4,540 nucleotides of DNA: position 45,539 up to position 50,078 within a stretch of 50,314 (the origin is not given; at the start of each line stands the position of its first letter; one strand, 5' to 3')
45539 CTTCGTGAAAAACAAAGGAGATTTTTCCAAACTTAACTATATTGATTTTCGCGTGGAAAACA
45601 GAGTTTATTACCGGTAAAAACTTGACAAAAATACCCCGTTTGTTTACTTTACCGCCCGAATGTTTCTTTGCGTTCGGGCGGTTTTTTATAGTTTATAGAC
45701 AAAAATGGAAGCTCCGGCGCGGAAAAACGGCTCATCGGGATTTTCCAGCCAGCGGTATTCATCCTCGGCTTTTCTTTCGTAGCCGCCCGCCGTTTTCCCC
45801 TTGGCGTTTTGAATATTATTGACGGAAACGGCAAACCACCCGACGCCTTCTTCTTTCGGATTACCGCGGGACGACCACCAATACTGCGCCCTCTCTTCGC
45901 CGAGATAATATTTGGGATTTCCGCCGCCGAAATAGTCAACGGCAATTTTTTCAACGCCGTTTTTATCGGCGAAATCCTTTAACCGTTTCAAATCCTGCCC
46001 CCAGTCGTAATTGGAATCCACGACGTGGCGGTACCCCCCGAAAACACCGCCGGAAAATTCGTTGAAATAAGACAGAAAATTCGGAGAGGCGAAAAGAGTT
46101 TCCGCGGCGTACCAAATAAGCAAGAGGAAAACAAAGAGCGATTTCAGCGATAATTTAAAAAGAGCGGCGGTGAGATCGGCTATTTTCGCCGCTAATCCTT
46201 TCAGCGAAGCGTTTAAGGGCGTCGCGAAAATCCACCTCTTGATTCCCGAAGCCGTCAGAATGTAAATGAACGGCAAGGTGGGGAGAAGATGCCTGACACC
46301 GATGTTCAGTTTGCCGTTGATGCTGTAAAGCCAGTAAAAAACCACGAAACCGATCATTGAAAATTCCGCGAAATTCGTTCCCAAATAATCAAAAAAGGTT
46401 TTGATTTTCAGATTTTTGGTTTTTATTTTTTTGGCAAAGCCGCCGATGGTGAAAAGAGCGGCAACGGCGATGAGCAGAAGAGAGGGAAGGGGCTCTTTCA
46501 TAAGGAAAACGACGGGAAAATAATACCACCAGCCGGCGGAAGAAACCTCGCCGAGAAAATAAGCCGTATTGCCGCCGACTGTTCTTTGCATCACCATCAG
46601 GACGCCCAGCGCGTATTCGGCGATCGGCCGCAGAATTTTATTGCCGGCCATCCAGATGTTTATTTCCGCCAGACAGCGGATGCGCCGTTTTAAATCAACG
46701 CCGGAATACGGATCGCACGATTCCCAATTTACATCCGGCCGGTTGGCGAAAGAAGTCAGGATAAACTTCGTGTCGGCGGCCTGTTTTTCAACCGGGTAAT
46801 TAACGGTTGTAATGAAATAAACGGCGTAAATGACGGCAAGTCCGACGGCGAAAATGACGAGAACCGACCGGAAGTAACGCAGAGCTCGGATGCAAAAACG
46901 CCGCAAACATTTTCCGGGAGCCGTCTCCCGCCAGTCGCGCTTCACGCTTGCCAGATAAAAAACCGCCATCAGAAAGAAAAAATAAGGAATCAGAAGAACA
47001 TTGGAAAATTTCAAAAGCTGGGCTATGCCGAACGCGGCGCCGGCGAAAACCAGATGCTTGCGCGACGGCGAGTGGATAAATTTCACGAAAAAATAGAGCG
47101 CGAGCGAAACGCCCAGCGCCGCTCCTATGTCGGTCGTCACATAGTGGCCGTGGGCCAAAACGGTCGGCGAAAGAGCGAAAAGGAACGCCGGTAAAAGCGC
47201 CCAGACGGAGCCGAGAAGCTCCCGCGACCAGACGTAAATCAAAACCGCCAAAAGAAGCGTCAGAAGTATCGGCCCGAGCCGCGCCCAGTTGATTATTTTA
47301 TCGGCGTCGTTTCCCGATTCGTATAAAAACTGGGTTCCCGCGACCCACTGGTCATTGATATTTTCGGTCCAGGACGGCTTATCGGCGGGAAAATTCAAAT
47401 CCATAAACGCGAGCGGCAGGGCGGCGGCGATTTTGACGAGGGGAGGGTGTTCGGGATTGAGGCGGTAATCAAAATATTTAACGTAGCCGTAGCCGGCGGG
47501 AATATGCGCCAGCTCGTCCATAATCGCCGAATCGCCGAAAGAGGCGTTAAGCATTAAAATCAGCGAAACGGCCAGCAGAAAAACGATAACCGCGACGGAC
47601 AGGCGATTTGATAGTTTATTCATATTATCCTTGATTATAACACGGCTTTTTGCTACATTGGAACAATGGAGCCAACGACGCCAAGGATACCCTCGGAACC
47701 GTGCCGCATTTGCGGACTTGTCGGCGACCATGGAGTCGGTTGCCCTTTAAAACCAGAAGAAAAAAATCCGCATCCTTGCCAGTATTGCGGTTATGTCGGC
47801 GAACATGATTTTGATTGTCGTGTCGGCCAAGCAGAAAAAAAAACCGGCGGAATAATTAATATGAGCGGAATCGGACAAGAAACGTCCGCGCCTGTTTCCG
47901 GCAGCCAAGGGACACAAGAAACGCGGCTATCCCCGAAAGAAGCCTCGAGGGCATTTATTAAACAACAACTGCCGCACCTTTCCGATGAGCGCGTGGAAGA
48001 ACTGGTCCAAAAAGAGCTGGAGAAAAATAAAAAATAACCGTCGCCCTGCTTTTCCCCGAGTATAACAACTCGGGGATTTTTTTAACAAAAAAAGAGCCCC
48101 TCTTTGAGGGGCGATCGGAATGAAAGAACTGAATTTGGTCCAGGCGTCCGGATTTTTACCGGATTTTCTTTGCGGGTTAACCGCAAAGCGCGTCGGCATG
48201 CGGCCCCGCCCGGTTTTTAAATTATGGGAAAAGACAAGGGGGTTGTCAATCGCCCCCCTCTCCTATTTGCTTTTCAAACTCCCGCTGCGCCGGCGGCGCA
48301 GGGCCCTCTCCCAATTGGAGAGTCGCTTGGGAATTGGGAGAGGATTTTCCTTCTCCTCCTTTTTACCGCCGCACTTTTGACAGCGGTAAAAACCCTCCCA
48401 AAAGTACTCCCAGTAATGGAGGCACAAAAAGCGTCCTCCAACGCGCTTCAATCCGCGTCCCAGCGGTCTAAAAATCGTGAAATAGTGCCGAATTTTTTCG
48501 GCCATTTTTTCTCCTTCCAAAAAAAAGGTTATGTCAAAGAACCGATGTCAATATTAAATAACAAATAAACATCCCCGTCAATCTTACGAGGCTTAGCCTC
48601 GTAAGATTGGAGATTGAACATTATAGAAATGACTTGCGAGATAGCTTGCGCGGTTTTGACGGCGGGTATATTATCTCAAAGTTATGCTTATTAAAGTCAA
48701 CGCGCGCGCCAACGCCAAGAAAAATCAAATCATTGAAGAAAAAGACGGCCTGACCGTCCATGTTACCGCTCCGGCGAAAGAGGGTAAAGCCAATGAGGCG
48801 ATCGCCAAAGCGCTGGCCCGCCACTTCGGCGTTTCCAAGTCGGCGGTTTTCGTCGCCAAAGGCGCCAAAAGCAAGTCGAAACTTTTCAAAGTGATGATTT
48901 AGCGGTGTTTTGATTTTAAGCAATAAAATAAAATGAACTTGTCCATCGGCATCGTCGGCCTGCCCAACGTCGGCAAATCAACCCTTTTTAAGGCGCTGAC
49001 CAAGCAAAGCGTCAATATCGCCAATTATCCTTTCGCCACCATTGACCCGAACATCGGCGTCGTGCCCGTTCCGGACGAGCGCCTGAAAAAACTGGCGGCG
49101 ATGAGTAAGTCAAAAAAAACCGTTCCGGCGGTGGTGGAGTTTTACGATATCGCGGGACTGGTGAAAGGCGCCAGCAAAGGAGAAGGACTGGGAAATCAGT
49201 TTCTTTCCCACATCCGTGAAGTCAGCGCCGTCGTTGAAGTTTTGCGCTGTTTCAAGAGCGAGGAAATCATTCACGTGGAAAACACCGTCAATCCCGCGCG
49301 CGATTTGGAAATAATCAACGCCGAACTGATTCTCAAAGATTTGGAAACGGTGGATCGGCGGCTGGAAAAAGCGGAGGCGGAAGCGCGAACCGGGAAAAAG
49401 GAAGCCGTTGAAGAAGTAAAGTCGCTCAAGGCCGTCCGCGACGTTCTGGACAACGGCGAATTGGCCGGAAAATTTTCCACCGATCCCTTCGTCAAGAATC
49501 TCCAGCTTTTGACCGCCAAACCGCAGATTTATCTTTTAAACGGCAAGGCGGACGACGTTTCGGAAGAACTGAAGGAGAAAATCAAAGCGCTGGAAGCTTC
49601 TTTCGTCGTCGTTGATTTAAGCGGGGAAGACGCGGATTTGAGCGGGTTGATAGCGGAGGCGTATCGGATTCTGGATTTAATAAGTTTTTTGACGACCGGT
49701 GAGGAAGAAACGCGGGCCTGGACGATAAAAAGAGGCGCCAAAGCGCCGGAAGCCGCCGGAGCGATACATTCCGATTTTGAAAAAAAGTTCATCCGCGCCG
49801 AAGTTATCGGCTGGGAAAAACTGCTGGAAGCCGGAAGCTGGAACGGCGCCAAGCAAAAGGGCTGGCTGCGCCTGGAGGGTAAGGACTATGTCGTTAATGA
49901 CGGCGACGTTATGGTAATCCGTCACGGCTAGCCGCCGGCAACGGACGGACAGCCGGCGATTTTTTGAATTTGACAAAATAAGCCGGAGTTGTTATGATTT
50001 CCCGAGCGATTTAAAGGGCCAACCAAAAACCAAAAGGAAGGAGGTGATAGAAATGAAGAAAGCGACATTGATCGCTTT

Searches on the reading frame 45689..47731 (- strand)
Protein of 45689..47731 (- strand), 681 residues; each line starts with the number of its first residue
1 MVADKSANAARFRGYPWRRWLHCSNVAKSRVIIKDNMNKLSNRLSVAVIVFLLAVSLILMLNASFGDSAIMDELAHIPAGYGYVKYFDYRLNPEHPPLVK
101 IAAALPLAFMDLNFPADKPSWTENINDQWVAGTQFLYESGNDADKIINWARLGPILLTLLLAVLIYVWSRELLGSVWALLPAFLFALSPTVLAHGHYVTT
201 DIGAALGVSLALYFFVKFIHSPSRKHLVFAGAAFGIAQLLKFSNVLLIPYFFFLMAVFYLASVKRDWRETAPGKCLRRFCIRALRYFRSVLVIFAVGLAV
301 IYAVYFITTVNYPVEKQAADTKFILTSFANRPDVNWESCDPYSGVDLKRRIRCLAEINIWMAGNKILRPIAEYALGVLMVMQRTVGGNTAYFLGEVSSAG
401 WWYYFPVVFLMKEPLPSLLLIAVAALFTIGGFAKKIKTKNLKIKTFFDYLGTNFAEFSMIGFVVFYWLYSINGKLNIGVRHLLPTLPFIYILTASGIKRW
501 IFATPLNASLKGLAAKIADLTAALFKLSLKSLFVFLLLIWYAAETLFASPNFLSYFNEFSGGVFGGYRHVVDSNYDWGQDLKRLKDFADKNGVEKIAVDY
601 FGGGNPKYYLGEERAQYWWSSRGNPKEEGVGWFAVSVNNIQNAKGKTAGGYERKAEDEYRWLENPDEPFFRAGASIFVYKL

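Call 53: search_protein_families(library=pfam, proteins=[window:45689-47731:-], max_evalue=0.001)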
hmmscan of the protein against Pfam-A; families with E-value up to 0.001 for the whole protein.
window:45689-47731:- (681 aa): 1 family
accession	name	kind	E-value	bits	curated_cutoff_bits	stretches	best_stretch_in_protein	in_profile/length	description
PF13231.12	PMT_2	-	1.2e-13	52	26.1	1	150-256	24-131/160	Dolichyl-phosphate-mannose-protein mannosyltransferase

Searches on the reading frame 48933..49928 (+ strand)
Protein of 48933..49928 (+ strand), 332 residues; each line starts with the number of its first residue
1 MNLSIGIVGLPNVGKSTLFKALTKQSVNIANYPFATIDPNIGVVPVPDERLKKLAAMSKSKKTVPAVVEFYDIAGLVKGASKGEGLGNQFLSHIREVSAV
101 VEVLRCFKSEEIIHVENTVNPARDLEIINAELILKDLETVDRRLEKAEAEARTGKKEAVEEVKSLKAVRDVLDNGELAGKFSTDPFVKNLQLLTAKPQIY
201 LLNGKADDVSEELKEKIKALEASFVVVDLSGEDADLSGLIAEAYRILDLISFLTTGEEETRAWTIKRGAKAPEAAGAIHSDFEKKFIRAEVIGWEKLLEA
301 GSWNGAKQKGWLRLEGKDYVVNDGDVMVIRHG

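Call 53: search_protein_families(library=pfam, proteins=[window:48933-49928:+], max_evalue=0.001)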
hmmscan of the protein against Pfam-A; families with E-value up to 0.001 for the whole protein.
window:48933-49928:+ (332 aa): 4 families
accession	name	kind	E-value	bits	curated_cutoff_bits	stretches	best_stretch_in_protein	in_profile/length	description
PF06071.19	YchF-GTPase_C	-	3.6e-35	120.4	27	1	249-330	1-82/84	Protein of unknown function (DUF933)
PF01926.29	MMR_HSR1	-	6.1e-21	75.1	21.9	1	5-117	2-94/113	50S ribosome-binding GTPase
PF02421.24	FeoB_N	-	2.3e-08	34.2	27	1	5-46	3-44/156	Ferrous iron transport protein B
PF02824.27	TGS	-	0.00027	21.3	22.2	1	265-327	13-56/60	TGS domain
